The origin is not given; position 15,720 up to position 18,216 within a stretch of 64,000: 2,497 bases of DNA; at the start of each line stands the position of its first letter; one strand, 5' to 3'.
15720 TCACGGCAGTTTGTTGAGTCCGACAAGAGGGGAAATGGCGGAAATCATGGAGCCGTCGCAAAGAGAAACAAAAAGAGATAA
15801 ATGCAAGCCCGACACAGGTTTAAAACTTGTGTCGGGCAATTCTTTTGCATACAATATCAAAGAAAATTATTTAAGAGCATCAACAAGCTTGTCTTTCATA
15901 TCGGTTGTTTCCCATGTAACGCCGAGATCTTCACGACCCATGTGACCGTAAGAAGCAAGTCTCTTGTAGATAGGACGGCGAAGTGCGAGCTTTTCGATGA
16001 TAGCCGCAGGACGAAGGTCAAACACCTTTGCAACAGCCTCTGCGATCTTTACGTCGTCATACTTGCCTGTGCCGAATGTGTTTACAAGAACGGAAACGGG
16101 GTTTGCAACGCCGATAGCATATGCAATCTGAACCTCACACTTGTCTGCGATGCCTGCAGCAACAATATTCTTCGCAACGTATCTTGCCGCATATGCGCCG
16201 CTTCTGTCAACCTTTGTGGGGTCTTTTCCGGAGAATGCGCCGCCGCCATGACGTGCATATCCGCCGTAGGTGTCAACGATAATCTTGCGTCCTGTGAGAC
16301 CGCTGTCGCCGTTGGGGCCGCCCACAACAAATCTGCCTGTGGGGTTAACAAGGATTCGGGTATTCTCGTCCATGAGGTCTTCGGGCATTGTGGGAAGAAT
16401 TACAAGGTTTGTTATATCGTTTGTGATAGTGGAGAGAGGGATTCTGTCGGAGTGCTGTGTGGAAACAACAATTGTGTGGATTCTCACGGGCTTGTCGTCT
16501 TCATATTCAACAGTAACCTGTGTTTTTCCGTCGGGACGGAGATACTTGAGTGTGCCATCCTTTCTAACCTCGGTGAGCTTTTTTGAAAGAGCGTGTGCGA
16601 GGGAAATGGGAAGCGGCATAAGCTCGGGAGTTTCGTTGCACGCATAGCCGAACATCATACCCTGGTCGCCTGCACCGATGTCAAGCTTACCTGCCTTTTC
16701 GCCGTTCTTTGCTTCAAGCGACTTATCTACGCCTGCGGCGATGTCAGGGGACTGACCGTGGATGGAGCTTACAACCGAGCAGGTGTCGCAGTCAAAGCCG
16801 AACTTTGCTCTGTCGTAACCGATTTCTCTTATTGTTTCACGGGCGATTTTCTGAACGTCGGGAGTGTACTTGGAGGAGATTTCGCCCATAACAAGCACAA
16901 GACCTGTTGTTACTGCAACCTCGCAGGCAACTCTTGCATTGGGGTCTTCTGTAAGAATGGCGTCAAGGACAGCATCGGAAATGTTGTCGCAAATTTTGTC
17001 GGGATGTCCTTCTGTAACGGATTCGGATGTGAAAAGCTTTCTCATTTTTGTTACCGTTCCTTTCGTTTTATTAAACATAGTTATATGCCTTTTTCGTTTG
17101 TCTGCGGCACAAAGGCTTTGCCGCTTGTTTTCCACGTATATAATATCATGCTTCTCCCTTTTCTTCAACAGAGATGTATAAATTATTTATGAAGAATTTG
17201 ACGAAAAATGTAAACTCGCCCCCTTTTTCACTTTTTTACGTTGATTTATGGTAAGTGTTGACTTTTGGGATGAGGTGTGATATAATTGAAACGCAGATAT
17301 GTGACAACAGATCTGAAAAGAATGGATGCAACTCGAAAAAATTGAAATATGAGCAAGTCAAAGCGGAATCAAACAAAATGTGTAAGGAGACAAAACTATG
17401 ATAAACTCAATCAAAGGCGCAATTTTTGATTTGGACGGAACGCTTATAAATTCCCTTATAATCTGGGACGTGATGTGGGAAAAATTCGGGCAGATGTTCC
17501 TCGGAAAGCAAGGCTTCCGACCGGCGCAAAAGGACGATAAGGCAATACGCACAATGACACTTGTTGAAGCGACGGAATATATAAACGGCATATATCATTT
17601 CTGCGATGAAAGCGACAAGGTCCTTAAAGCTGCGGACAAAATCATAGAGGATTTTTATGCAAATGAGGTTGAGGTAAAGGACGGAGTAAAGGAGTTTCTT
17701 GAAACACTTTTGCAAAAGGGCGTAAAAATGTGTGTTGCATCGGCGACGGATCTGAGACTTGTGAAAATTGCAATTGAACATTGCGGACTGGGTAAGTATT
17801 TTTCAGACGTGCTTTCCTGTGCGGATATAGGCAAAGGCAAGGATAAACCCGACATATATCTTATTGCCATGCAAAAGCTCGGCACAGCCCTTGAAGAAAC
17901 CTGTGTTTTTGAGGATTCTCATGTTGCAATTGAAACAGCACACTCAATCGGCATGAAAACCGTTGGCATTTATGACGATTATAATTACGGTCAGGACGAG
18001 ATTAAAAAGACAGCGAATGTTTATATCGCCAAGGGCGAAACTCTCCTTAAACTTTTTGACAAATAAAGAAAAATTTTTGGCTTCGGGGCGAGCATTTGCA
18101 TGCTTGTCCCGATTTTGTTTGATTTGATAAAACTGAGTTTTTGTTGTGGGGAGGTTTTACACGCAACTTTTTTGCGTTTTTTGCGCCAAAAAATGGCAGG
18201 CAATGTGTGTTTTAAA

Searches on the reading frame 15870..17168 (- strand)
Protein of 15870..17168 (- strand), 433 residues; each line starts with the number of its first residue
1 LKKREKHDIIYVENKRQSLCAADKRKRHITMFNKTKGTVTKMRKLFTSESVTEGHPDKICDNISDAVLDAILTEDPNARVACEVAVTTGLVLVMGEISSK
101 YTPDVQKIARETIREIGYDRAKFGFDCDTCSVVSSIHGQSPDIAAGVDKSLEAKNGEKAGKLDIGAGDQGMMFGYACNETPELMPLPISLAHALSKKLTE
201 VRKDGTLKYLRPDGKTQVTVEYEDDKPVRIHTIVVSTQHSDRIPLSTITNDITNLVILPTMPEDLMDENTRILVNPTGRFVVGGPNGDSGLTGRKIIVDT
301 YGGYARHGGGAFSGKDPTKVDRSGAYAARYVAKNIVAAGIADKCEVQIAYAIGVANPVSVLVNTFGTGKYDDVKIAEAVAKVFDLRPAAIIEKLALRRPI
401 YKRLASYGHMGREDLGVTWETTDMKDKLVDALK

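Call 82: search_solved_structures(query=window:15870-17168:-, max_evalue=1)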
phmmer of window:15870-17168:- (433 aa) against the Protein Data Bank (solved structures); distinct sequences matched with E-value up to 1: 45.
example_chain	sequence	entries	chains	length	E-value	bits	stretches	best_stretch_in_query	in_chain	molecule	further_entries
7r3b_A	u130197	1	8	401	2e-163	547.4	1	43-431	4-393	S-adenosylmethionine synthase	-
3s82_A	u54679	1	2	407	3.4e-149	500.6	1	37-429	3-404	S-adenosylmethionine synthase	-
3rv2_A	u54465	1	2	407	1.6e-148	498.3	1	37-429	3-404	S-adenosylmethionine synthase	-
3tde_A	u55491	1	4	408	2e-147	494.8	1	39-429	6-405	S-adenosylmethionine synthase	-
5h9u_C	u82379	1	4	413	4.5e-146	490.3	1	36-426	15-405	S-adenosylmethionine synthase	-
7r2w_A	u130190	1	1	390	2.4e-143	481.3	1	43-431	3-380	S-adenosylmethionine synthase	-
7low_A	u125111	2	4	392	5.8e-143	480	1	43-431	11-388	S-adenosylmethionine synthase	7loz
7ll3_A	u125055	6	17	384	8.3e-143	479.5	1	43-431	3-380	S-adenosylmethionine synthase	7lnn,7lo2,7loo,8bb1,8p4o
7ock_B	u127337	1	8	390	8.8e-143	479.4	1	43-431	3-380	S-adenosylmethionine synthase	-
1fug_A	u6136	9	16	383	1e-142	479.2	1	43-431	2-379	S-ADENOSYLMETHIONINE SYNTHETASE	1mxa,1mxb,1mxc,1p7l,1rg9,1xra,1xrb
3iml_A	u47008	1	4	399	5.4e-142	476.9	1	45-429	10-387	S-adenosylmethionine synthetase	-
5t8s_A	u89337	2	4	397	7.6e-138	463.2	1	44-427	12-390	S-adenosylmethionine synthase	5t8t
8jzg_A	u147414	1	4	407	8.5e-138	463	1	44-433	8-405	S-adenosylmethionine synthase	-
8jzh_A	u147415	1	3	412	8.9e-138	463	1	44-433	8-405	S-adenosylmethionine synthase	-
8jzi_A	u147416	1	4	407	2.6e-137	461.4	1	44-433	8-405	S-adenosylmethionine synthase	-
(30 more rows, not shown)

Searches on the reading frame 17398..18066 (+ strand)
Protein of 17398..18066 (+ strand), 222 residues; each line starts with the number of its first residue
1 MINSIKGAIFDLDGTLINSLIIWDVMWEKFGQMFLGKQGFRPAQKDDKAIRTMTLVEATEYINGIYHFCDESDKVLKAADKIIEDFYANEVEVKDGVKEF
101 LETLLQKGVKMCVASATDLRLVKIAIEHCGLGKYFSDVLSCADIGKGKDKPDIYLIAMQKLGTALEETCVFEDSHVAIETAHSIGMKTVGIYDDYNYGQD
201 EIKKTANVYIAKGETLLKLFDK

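Call 16: search_protein_families(library=pfam, proteins=[window:17398-18066:+], max_evalue=0.0001)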
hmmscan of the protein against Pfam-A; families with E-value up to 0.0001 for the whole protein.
window:17398-18066:+ (222 aa): 3 families
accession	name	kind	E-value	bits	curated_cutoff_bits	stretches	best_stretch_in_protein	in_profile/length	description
PF13419.12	HAD_2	-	5.1e-26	92.3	23.8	1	9-191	2-178/178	Haloacid dehalogenase-like hydrolase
PF00702.32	Hydrolase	-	1.6e-21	78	26.4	1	5-185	1-191/191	haloacid dehalogenase-like hydrolase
PF12710.13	HAD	-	1.2e-05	26.2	27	1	8-138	1-142/189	haloacid dehalogenase-like hydrolase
